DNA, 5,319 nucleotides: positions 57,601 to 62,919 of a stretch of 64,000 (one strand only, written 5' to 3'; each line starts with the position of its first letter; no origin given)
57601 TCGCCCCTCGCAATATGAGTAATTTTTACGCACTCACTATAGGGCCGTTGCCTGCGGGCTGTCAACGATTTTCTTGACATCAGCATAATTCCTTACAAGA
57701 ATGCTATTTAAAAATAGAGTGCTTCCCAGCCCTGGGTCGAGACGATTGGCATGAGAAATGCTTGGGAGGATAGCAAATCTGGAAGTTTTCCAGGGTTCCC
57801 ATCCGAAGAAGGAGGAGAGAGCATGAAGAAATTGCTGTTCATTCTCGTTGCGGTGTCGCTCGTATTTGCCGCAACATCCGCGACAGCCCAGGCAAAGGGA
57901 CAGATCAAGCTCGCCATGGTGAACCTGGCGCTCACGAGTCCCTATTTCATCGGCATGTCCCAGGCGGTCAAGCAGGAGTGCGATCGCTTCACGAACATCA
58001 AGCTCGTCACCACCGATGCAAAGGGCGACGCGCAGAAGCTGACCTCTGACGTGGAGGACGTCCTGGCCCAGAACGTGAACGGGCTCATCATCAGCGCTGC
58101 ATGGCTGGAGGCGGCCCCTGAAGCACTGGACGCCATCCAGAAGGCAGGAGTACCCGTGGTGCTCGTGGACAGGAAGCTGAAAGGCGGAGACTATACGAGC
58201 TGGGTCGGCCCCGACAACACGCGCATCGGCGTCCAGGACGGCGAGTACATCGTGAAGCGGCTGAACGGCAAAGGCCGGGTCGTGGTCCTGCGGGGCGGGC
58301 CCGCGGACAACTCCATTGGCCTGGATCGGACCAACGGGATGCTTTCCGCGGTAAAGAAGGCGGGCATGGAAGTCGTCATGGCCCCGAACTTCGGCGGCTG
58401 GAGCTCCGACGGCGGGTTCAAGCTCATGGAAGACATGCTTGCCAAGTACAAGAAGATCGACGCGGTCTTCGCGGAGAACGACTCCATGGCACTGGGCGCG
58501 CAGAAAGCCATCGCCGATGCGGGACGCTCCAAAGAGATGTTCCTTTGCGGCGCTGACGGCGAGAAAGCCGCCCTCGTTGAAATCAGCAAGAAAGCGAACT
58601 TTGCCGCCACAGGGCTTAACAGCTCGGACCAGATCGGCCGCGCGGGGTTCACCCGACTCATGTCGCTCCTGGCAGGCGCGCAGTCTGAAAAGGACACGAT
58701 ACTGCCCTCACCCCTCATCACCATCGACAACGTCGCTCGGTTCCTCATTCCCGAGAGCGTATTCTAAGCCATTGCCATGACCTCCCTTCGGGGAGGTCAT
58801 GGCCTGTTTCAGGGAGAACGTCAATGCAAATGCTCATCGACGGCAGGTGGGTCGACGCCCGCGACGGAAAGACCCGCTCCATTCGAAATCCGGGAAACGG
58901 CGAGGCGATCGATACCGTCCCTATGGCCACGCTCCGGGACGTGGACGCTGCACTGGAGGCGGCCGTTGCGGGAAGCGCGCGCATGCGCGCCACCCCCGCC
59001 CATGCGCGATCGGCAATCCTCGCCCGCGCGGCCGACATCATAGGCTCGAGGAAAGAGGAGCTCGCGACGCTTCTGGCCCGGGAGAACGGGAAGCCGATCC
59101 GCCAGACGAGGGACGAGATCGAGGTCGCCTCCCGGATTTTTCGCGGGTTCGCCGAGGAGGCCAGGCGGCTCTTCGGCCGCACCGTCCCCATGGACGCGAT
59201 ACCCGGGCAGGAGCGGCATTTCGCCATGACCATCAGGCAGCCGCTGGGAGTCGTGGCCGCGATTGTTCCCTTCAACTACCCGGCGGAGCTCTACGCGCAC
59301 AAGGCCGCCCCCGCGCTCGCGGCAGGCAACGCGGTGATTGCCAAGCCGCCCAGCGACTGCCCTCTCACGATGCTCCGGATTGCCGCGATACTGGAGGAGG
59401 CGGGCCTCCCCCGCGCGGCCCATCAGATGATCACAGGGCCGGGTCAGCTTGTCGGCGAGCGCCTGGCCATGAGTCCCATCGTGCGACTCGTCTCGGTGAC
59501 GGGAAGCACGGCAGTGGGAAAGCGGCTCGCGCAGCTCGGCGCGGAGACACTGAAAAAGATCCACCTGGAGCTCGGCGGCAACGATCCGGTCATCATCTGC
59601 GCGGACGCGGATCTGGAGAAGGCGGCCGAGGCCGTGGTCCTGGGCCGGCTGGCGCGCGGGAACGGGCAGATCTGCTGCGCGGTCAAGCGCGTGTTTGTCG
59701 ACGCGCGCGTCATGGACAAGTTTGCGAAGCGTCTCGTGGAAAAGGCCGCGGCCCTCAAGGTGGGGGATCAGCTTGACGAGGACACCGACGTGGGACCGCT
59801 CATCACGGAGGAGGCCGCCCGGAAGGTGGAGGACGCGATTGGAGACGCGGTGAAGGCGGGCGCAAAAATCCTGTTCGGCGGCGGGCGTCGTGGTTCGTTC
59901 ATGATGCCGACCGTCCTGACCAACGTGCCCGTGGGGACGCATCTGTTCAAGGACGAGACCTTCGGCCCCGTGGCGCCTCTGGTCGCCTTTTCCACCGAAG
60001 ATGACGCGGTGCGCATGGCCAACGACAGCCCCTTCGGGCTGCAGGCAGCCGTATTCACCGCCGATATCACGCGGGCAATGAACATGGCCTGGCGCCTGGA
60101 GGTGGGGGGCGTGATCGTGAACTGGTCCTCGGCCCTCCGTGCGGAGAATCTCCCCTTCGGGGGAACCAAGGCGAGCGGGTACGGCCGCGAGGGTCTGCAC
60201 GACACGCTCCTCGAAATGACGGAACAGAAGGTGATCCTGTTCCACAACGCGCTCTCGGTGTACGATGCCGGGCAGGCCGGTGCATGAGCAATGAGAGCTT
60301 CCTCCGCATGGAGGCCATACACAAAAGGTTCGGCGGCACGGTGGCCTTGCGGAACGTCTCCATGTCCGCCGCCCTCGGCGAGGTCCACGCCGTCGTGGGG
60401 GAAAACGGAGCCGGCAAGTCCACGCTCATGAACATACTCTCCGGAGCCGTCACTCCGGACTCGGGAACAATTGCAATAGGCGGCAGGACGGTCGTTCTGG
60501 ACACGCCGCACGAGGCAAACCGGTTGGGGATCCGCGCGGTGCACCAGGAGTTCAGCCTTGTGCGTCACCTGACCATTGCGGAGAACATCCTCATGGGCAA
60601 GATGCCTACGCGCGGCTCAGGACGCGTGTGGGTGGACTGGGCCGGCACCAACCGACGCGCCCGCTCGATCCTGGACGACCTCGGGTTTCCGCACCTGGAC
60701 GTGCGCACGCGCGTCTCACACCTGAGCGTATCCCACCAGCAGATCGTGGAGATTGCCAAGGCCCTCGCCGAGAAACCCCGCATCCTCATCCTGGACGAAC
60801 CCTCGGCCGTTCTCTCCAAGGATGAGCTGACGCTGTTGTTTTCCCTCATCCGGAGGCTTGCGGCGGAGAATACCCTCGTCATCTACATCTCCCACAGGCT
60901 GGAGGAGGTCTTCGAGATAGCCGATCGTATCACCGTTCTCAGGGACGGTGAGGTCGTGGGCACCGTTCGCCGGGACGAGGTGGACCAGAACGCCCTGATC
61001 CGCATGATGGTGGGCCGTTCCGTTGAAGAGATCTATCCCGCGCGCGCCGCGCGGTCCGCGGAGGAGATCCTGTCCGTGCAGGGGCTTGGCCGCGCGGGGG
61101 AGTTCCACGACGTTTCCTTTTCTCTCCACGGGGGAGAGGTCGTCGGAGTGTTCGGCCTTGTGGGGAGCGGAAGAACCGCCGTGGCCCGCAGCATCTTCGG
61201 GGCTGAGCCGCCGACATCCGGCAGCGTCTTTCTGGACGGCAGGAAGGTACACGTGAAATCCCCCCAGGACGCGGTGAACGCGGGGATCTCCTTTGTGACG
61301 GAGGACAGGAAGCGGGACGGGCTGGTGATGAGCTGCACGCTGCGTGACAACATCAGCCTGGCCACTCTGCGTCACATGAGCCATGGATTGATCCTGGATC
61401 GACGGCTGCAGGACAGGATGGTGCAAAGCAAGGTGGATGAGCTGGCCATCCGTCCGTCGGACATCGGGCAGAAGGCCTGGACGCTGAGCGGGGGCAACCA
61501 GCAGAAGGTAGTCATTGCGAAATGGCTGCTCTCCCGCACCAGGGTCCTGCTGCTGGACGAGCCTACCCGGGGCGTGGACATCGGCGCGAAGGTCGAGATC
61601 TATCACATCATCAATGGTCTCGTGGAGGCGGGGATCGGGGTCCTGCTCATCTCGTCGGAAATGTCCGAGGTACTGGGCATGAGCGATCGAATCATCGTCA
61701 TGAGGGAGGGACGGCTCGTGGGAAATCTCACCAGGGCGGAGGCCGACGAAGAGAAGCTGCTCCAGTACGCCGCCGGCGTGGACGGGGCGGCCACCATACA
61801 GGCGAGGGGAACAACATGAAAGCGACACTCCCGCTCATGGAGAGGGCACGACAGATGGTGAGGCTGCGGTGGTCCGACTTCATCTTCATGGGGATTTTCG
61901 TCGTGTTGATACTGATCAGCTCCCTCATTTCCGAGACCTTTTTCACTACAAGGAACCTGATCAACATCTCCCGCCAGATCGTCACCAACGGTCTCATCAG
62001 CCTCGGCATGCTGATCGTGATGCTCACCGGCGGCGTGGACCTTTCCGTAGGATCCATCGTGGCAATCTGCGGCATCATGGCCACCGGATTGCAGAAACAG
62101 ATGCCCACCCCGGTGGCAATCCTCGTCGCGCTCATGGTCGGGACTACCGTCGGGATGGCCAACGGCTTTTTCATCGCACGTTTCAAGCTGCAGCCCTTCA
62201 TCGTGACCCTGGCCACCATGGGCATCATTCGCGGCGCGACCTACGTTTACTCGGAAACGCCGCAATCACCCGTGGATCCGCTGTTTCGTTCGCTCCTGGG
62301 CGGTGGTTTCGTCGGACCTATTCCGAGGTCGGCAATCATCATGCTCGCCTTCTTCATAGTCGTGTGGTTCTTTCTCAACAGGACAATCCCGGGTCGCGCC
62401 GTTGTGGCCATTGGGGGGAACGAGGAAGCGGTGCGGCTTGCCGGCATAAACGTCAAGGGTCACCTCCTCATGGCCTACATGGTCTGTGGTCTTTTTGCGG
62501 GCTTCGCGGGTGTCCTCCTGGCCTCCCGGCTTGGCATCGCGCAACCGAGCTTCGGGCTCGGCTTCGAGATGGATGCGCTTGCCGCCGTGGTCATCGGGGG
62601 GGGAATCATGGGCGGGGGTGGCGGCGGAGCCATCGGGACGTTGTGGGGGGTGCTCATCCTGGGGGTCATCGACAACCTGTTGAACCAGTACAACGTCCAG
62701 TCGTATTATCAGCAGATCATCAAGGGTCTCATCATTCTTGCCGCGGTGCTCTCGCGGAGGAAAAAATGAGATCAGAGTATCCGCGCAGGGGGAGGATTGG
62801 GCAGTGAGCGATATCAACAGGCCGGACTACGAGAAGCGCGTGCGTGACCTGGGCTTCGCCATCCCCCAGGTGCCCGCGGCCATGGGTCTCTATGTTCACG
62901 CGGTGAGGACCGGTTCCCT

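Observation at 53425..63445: Candidate transporter-coupled signalling system: NBD-kinase, NtrC-type regulator, sigma-54 promoter and CUT2 importer/ALDH/RidA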

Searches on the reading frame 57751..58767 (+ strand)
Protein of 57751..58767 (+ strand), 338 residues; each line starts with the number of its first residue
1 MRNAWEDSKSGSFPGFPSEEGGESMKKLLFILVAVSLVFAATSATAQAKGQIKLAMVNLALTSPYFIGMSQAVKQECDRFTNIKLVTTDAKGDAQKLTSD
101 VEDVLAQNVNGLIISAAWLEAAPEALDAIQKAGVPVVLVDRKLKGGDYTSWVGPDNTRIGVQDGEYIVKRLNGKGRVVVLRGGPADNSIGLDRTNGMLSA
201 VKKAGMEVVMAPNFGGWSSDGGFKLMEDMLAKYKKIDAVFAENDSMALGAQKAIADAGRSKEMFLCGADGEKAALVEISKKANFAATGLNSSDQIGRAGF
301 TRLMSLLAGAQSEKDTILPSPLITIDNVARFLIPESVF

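Call 3: search_protein_families(library=pfam, proteins=[window:57751-58767:+], max_evalue=0.01)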
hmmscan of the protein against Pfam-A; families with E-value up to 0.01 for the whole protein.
window:57751-58767:+ (338 aa): 4 families
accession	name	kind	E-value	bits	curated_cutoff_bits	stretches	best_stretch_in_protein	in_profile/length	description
PF13407.12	Peripla_BP_4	-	5.2e-47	161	35.1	1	55-310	2-257/258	Periplasmic binding protein domain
PF00532.27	Peripla_BP_1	-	1e-17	65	22.2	1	56-261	6-208/281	Periplasmic binding proteins and sugar binding domain of LacI family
PF13377.12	Peripla_BP_3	-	1.2e-07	32.4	26.5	1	177-323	12-162/167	Periplasmic binding protein-like domain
PF13458.12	Peripla_BP_6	-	3.3e-05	24.2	31.7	1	66-281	18-238/343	Periplasmic binding protein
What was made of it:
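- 57823..58767 (+): Periplasmic substrate-binding protein, RbsB/AlsB-like, 314 aa with a signal peptide. Pfam Peripla_BP_4 5.2e-47 (call 3).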

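Call 22: search_protein_families(library=ncbifam, proteins=[window:57823-58767:+], max_evalue=0.00001)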
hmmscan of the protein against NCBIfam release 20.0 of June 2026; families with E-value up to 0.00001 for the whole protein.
window:57823-58767:+ (314 aa): 25 families
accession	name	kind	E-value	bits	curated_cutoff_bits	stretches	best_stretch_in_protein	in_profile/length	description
NF007936.0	PRK10653.1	equivalog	6.6e-39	134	337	1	1-291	3-285/295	ribose ABC transporter substrate-binding protein RbsB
NF007254.0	PRK09701.1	equivalog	6.4e-28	97.8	335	1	4-280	4-284/311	D-allose transporter substrate-binding protein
TIGR02634.1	xylF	equivalog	8e-25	88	389.55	1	57-257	27-230/302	D-xylose ABC transporter substrate-binding protein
NF041827.1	YtfQ_transport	equivalog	4.5e-19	68.5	510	1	11-235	9-238/320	galactofuranose ABC transporter, galactofuranose-binding protein YtfQ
NF007680.0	PRK10355.1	equivalog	8.3e-19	67.9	504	1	7-256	6-256/331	D-xylose ABC transporter substrate-binding protein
NF007075.0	PRK09526.1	subfamily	1.7e-18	66.7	340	1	25-300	63-327/358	LacI family DNA-binding transcriptional regulator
NF007743.0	PRK10423.1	equivalog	2.2e-18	66.4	531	1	29-246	61-275/330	ribose operon transcriptional repressor RbsR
NF007979.0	PRK10703.1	equivalog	1.8e-16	60.2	501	1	30-293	62-319/341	HTH-type transcriptional repressor PurR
NF011924.1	PRK15395.1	equivalog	4.5e-15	55.5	420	1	1-287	1-300/329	galactose/glucose ABC transporter substrate-binding protein MglB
NF047341.1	lactose_RbsR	equivalog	5.2e-14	52.3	382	1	36-234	70-259/331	ribose utilization transcriptional repressor RbsR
NF051853.1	TransRegUriRCory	equivalog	9.6e-13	47.9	550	1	31-236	62-257/327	transcriptional regulator UriR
NF040907.2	ChvE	equivalog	1.3e-12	47.6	460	1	66-257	36-249/324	multiple monosaccharide ABC transporter substrate-binding protein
NF007449.0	PRK10014.1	subfamily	7.9e-12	44.9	310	1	32-237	69-269/342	Mal regulon transcriptional regulator MalI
NF008002.0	PRK10727.1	equivalog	1.5e-10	40.8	557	1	21-243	54-271/341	HTH-type transcriptional regulator GalR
NF052440.1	TransRegGNTRPSEAE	equivalog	4.9e-09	35.7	400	1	17-232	54-262/333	HTH-type transcriptional regulator GntR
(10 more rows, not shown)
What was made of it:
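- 57823..58767 (+): NCBIfam RbsB 6.6e-39, below the family cut-off (call 22).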

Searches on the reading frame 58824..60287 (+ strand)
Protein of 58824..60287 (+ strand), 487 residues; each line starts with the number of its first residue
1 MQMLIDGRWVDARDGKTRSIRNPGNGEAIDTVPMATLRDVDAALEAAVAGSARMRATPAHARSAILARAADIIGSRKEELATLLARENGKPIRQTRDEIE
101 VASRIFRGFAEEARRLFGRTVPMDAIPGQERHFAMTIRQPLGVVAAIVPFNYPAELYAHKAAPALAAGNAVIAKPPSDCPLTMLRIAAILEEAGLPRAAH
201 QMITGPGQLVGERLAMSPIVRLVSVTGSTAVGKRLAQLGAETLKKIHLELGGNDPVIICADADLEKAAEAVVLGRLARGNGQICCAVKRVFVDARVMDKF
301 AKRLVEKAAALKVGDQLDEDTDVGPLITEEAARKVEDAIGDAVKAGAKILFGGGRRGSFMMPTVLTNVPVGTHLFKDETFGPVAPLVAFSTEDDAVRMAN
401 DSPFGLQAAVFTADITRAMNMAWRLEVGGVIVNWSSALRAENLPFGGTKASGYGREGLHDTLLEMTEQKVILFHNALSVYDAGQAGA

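Call 3: search_protein_families(library=pfam, proteins=[window:58824-60287:+], max_evalue=0.01)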
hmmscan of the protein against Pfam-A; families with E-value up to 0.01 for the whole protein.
window:58824-60287:+ (487 aa): 1 family
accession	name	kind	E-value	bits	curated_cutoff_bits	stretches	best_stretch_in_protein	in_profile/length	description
PF00171.27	Aldedh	-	1.4e-156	522.1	23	1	9-471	1-461/461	Aldehyde dehydrogenase family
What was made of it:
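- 58824..60287 (+): Aldehyde dehydrogenase, 487 aa. Pfam Aldedh 1.4e-156 (call 3).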

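Call 22: search_protein_families(library=ncbifam, proteins=[window:58824-60287:+], max_evalue=0.00001)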
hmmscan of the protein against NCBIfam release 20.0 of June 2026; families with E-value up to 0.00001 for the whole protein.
window:58824-60287:+ (487 aa): 44 families (the best 25 are shown)
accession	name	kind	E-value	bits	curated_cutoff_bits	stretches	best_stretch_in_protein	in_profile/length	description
NF040648.1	lactal_redase_Meth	equivalog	1.1e-146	489.5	650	1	3-474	1-463/463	lactaldehyde dehydrogenase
TIGR01780.1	SSADH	subfamily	1.3e-126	423.2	646.35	1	21-465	2-444/448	succinate-semialdehyde dehydrogenase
NF008415.0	PRK11241.1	equivalog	9e-115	384.1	828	1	2-464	12-471/482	NADP-dependent succinate-semialdehyde dehydrogenase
NF009725.0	PRK13252.1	equivalog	1.5e-114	383.1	593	1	2-472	8-478/488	betaine-aldehyde dehydrogenase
TIGR01804.1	BADH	equivalog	6.9e-114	380.9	668.6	1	5-469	2-467/467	betaine-aldehyde dehydrogenase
NF010000.0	PRK13473.1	subfamily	1.2e-112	377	615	1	2-473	4-472/475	aminobutyraldehyde dehydrogenase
NF006916.0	PRK09407.1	equivalog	6.9e-111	371.4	521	1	11-474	29-493/526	succinic semialdehyde dehydrogenase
TIGR02299.1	HpaE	equivalog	1.7e-110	369.9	638.35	1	2-472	2-475/488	5-carboxymethyl-2-hydroxymuconate semialdehyde dehydrogenase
NF047626.1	SulfactDhSafD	equivalog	1.3e-109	367.3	700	1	19-471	4-452/454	sulfoacetaldehyde dehydrogenase SafD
TIGR03250.1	PhnAcAld_DH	equivalog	3.8e-109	365.4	635.65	1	14-470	15-467/472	phosphonoacetaldehyde dehydrogenase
NF045736.1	PaDhStyDRhodo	equivalog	8.1e-104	347.8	800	1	2-471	4-475/479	phenylacetaldehyde dehydrogenase StyD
NF042993.1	AlphKGSA_gudD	equivalog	1.7e-101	340.3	770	1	4-452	7-458/481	alpha-ketoglutaric semialdehyde dehydrogenase GucD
NF040869.1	G3PDH_Arch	equivalog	2e-100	336.9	780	1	3-473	22-491/502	NADP-dependent glyceraldehyde-3-phosphate dehydrogenase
NF045735.1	PaDhStyDPseudo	equivalog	1.2e-99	334.2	850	1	2-471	4-479/483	phenylacetaldehyde dehydrogenase StyD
NF007497.0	PRK10090.1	equivalog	1.6e-99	333.9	500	1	2-470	8-474/480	aldehyde dehydrogenase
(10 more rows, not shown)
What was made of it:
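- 58824..60287 (+): The nearest NCBIfam model is lactaldehyde dehydrogenase, 489 bits against a cut-off of 650 (call 22).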

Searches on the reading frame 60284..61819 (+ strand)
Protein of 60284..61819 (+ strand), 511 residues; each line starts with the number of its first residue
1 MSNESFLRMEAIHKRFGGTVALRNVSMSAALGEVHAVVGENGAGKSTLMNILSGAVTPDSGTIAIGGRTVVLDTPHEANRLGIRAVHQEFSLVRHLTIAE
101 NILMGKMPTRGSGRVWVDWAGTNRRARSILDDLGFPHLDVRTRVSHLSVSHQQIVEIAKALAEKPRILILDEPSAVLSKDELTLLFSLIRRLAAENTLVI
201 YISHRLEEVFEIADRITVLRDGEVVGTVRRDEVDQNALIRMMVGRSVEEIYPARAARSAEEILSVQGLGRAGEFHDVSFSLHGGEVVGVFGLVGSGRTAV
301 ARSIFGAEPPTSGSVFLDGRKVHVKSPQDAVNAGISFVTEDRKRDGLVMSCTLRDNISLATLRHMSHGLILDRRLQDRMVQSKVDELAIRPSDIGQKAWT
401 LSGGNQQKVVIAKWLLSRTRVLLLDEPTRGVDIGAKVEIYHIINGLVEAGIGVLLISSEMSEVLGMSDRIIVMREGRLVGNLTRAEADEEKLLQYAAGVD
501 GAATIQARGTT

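Call 3: search_protein_families(library=pfam, proteins=[window:60284-61819:+], max_evalue=0.01)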
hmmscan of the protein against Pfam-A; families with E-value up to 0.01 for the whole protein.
window:60284-61819:+ (511 aa): 10 families
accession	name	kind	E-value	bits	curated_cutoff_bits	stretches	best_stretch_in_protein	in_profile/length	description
PF00005.33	ABC_tran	-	8e-56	188.9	25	2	22-174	1-136/137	ABC transporter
PF13304.12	AAA_21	-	6.4e-06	26.9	27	0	34-55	1-28/304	AAA domain, putative AbiEii toxin, Type IV TA system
PF13191.12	AAA_16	-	3.4e-05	24.8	32.6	0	33-200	25-167/167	AAA ATPase domain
PF09818.15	ABC_ATPase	-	0.00034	20.2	23.2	0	34-74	81-118/283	P-loop domain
PF00350.29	Dynamin_N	-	0.00071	20.1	27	1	36-87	2-56/168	Dynamin family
PF13401.12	AAA_22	-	0.0015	19.3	27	0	36-182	9-101/130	AAA domain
PF13604.12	AAA_30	-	0.0024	18.1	27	0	33-185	19-108/191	AAA domain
PF13555.12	AAA_29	-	0.0025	17.9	27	1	31-58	21-48/61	P-loop containing region of AAA domain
PF13481.12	AAA_25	-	0.0034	17.5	27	0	31-100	32-108/195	AAA domain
PF13476.12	AAA_23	-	0.0038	18.3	27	0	37-61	24-48/201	AAA domain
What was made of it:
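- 60284..61819 (+): CUT2 tandem-NBD ATPase, 511 aa. NBD1 has canonical Walker A, Q-loop and H-loop but a degenerate signature. NBD2 has degenerate Walker A, Q-loop and H-loop but a canonical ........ signature. Pfam ABC_tran twice (call 3).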

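Call 22: search_protein_families(library=ncbifam, proteins=[window:60284-61819:+], max_evalue=0.00001)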
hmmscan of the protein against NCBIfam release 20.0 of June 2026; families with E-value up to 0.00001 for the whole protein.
window:60284-61819:+ (511 aa): 188 families (the best 25 are shown)
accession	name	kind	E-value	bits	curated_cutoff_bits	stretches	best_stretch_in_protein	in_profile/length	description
NF008442.0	PRK11288.1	equivalog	8.6e-158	525.7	689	1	3-496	4-495/504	L-arabinose ABC transporter ATP-binding protein AraG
NF010069.0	PRK13549.1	equivalog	1.1e-157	525.6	699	1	4-498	3-503/513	xylose ABC transporter ATP-binding protein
NF008030.0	PRK10762.1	equivalog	2.3e-151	505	745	1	4-498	2-493/501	ribose ABC transporter ATP-binding protein RbsA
NF040905.2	GguA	equivalog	3.8e-149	497.3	810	1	7-495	2-499/500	multiple monosaccharide ABC transporter ATP-binding protein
NF007253.0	PRK09700.1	equivalog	7e-136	453.8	772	1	4-497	3-507/510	D-allose ABC transporter ATP-binding protein AlsA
NF041861.1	YtfR_transport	equivalog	4e-135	451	850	1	7-495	2-489/492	galactofuranose ABC transporter, ATP-binding protein YtfR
TIGR02633.1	xylG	equivalog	4.8e-135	450.9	723.65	1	7-495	2-498/500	D-xylose ABC transporter ATP-binding protein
NF008215.0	PRK10982.1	equivalog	1.3e-128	429.8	828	1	2-497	9-503/506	galactose/methyl galactoside ABC transporter ATP-binding protein MglA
NF011967.0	PRK15439.1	equivalog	1.8e-115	386.3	586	1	4-500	9-503/510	autoinducer 2 ABC transporter ATP-binding protein LsrA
NF047930.1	ABC_ATP_B6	equivalog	9.7e-98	328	670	1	8-493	4-505/510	putative B6 ABC transporter ATP-binding protein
TIGR03410.1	urea_trans_UrtE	equivalog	5.1e-65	219.1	285.8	2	7-241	1-227/230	urea ABC transporter ATP-binding subunit UrtE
TIGR04406.1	LPS_export_lptB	equivalog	8.3e-61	205.3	240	2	7-240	2-229/239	LPS export ABC transporter ATP-binding protein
TIGR01188.1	drrA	subfamily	2.2e-60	204.5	312.45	2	14-234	1-212/302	daunorubicin resistance ABC transporter, ATP-binding protein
TIGR03375.1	type_I_sec_LssB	subfamily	2.8e-59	201.1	693.1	2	19-235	480-690/696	type I secretion system permease/ATPase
TIGR04521.1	ECF_ATPase_2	equivalog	7.6e-58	195.8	330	2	20-233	19-232/279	energy-coupling factor transporter ATPase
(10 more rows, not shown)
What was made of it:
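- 60284..61819 (+): NCBIfam AraG, XylG and RbsA at 1e-150 to 1e-158, below the cut-offs (call 22).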

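Call 53: search_solved_structures(query=window:60284-61819:+, max_evalue=1e-20)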
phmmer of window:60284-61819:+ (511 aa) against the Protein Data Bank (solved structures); distinct sequences matched with E-value up to 1e-20: 107 (the best 60 are shown).
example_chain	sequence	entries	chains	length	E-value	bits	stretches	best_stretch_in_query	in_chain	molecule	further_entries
7lkp_A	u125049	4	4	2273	3e-30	108.5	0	27-224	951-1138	Retinal-specific phospholipid-transporting ATPase ABCA4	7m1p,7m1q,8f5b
7e7i_A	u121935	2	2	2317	3.2e-30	108.4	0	27-224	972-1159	Retinal-specific phospholipid-transporting ATPase ABCA4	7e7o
8woi_A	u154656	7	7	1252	5.8e-30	107.6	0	21-280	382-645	ABC transporter B family member 19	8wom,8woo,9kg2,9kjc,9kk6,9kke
8wd9_D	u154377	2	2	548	1.1e-29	106.7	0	276-486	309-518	Probable dipeptide-transport ATP-binding protein ABC transporter DppD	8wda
7lkz_A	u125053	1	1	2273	1.8e-29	105.9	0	27-224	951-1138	Retinal-specific phospholipid-transporting ATPase ABCA4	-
7e7q_A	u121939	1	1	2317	2e-29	105.8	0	27-224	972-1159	Retinal-specific phospholipid-transporting ATPase ABCA4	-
4f4c_A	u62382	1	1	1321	3.2e-29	105.1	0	22-225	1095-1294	Multidrug resistance protein pgp-1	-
8wp0_A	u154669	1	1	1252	3.2e-29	105.1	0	21-280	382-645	ABC transporter B family member 19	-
8wdb_D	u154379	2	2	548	6.6e-29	104.1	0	276-486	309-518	Probable dipeptide-transport ATP-binding protein ABC transporter DppD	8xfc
8j5q_D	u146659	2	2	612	6.6e-29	104.1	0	13-236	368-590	Uncharacterized ABC transporter ATP-binding protein Rv1281c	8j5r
8j5s_D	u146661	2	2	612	4.3e-28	101.4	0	13-236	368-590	Uncharacterized ABC transporter ATP-binding protein Rv1281c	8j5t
7zka_A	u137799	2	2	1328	1.7e-27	99.4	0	21-272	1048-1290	ATP-dependent translocase ABCB1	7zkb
7zk4_A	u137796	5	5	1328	1.7e-27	99.4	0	21-272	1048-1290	ATP-dependent translocase ABCB1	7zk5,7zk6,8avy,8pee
8zpx_B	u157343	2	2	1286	2.1e-27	99.1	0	21-233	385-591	ABC transporter B family member 1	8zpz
9juj_A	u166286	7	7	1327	2.4e-27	99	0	21-233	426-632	ABC transporter B family member 1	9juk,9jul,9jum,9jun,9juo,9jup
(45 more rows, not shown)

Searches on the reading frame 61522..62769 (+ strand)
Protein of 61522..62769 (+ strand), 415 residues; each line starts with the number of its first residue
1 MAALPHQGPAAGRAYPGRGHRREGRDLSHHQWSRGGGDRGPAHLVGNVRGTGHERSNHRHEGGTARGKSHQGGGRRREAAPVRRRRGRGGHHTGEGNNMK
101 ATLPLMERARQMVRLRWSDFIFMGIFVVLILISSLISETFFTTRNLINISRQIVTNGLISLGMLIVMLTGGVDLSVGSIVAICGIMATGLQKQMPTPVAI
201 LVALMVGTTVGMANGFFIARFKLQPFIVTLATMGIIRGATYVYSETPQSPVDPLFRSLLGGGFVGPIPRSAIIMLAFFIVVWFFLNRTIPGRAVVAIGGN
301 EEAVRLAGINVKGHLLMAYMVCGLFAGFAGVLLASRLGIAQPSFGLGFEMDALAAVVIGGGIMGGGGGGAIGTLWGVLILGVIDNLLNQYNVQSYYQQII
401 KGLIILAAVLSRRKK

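Call 3: search_protein_families(library=pfam, proteins=[window:61522-62769:+], max_evalue=0.01)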
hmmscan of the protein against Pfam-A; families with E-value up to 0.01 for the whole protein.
window:61522-62769:+ (415 aa): 1 family
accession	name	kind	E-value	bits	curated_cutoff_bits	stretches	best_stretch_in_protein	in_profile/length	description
PF02653.21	BPD_transp_2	-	1.4e-46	159.3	26.8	1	146-408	2-268/269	Branched-chain amino acid transport system / permease component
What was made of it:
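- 61816..62769 (+): CUT2 permease (BPD_transp_2, RbsC/AraH-like), 317 aa. It is the only permease gene, so presumably a homodimer. Pfam 1.4e-46 (call 3).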
